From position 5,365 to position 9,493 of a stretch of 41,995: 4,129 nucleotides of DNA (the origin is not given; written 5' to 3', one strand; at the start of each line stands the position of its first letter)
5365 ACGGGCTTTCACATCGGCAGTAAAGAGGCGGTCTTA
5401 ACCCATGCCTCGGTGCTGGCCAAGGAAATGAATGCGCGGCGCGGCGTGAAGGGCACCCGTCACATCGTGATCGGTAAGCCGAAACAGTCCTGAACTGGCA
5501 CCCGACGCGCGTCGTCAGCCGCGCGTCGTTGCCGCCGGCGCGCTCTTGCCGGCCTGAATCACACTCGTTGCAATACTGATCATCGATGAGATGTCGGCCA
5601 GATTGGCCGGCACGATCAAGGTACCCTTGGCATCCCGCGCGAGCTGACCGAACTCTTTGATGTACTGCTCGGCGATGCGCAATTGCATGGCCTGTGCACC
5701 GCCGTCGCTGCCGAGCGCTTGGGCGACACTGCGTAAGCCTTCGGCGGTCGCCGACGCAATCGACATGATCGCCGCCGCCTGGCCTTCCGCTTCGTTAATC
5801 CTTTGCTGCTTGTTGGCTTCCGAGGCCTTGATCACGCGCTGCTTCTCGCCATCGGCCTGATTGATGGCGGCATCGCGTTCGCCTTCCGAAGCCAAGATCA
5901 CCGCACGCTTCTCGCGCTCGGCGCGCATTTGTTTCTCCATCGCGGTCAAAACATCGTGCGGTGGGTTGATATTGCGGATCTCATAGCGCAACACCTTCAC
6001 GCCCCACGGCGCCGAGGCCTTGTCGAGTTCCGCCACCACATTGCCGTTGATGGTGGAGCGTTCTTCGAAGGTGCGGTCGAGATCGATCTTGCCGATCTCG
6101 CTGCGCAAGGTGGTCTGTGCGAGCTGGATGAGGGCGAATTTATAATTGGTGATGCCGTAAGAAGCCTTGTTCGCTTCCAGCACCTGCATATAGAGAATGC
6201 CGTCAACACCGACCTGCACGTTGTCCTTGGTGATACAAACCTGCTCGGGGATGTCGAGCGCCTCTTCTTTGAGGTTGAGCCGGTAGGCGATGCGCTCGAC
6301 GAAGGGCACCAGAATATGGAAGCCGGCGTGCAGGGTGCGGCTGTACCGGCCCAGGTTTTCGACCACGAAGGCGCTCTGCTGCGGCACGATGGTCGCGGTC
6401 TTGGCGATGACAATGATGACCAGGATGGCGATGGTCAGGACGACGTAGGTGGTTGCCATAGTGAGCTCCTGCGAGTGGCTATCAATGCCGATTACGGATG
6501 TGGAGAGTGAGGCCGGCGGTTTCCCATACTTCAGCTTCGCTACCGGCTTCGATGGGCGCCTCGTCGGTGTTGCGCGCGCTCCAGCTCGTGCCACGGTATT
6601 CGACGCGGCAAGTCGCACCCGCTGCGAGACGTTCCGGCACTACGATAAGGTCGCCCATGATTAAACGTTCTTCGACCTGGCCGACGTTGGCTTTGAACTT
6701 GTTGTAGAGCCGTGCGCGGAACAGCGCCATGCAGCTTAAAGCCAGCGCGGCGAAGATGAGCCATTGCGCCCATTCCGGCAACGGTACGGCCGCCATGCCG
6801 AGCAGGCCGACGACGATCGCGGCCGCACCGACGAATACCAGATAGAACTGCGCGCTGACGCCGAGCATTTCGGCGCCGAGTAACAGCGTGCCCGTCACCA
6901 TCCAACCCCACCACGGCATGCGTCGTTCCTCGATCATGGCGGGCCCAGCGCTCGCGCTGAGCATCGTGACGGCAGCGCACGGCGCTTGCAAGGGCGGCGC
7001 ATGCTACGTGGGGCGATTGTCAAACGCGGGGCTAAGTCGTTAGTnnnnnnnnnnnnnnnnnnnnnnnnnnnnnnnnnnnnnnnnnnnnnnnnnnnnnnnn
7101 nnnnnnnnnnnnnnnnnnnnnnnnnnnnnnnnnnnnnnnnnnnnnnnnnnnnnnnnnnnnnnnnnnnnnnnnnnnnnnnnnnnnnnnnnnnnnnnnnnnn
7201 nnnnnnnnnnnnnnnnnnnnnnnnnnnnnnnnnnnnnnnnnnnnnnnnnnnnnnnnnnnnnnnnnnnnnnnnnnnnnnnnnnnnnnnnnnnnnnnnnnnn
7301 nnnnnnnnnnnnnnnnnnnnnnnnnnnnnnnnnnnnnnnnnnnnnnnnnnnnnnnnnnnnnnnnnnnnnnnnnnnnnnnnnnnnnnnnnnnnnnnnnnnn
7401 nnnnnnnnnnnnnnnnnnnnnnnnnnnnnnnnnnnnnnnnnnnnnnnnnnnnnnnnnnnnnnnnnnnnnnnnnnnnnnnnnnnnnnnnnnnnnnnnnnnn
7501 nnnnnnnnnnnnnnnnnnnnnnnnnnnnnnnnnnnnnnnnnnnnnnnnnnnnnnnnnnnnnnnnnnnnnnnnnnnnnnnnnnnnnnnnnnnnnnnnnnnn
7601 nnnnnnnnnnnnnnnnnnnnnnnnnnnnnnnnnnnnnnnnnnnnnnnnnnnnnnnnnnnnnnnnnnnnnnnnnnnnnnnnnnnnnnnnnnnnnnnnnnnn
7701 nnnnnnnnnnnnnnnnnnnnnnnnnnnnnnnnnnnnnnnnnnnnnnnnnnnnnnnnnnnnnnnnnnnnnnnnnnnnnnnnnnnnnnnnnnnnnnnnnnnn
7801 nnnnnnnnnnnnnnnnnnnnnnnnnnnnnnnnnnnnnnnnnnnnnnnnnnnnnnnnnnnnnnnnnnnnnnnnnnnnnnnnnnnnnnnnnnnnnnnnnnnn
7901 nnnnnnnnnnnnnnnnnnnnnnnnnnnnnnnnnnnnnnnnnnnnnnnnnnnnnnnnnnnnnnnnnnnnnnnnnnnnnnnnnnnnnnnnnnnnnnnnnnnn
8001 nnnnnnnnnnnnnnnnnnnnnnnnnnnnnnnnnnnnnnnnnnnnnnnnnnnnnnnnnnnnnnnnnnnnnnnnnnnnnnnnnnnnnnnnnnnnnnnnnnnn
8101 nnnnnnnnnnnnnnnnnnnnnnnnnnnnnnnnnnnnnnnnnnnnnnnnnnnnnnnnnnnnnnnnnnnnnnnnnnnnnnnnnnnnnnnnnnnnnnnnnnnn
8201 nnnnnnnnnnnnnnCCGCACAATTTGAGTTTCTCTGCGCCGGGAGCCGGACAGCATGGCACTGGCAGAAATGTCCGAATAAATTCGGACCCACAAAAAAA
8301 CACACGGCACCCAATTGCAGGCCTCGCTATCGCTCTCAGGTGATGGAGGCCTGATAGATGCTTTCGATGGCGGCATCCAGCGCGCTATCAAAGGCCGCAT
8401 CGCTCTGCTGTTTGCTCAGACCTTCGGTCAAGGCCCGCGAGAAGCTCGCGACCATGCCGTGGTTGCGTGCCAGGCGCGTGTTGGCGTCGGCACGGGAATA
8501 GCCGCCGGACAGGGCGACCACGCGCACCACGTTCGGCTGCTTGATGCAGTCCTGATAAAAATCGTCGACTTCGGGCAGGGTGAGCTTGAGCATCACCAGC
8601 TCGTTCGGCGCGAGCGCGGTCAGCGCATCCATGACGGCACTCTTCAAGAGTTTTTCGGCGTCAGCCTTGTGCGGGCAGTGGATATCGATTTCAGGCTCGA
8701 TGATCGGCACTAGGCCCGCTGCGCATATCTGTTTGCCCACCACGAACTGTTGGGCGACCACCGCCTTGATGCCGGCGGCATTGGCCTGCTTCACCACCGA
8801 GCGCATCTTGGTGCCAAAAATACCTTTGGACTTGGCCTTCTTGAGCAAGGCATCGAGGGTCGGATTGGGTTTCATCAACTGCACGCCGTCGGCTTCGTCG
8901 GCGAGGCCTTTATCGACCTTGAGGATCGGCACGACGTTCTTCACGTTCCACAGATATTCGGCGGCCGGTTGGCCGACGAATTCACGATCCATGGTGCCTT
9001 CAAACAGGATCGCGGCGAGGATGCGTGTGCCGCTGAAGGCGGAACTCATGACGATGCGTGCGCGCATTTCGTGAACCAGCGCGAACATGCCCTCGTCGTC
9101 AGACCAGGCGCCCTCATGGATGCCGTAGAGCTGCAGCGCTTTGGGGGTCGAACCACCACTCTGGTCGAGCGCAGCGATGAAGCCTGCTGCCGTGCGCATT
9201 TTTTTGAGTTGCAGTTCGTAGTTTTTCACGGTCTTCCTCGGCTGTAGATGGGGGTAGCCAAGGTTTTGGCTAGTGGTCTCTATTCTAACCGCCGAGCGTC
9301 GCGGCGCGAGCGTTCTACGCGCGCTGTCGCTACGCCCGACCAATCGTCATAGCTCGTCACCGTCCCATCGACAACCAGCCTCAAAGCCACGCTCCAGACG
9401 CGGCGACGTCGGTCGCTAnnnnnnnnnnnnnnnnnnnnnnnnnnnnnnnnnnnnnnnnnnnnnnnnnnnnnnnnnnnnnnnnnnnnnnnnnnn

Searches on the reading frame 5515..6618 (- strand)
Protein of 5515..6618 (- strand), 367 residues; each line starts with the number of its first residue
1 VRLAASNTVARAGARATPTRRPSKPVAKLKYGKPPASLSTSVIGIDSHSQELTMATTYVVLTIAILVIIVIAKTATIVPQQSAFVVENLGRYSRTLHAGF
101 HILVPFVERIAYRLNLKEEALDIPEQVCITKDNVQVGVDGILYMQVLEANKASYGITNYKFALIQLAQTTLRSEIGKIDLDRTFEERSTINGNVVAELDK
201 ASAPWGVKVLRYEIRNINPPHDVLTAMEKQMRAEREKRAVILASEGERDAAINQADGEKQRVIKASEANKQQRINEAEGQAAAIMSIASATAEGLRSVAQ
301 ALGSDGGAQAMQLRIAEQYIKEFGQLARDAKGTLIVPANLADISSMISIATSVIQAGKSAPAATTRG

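Call 68: search_protein_families(library=pfam, proteins=[window:5515-6618:-], max_evalue=0.00001)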
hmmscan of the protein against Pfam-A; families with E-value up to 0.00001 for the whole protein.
window:5515-6618:- (367 aa): 2 families
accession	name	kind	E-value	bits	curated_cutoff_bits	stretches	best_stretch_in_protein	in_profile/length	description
PF01145.31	Band_7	-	5.1e-35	121.6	23.6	1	77-247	2-175/176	SPFH domain / Band 7 family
PF16200.10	Band_7_C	-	9.3e-20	70.9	29.1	1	296-356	1-60/63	C-terminal region of band_7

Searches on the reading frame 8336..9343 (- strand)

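Call 68: search_protein_families(library=pfam, proteins=[window:8336-9343:-], max_evalue=0.00001)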
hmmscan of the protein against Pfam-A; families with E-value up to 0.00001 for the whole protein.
window:8336-9343:- (335 aa): 1 family
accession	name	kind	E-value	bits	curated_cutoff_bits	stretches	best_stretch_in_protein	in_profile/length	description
PF00274.25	Glycolytic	-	2.3e-08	33.7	22.2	1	94-253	46-211/349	Fructose-bisphosphate aldolase class-I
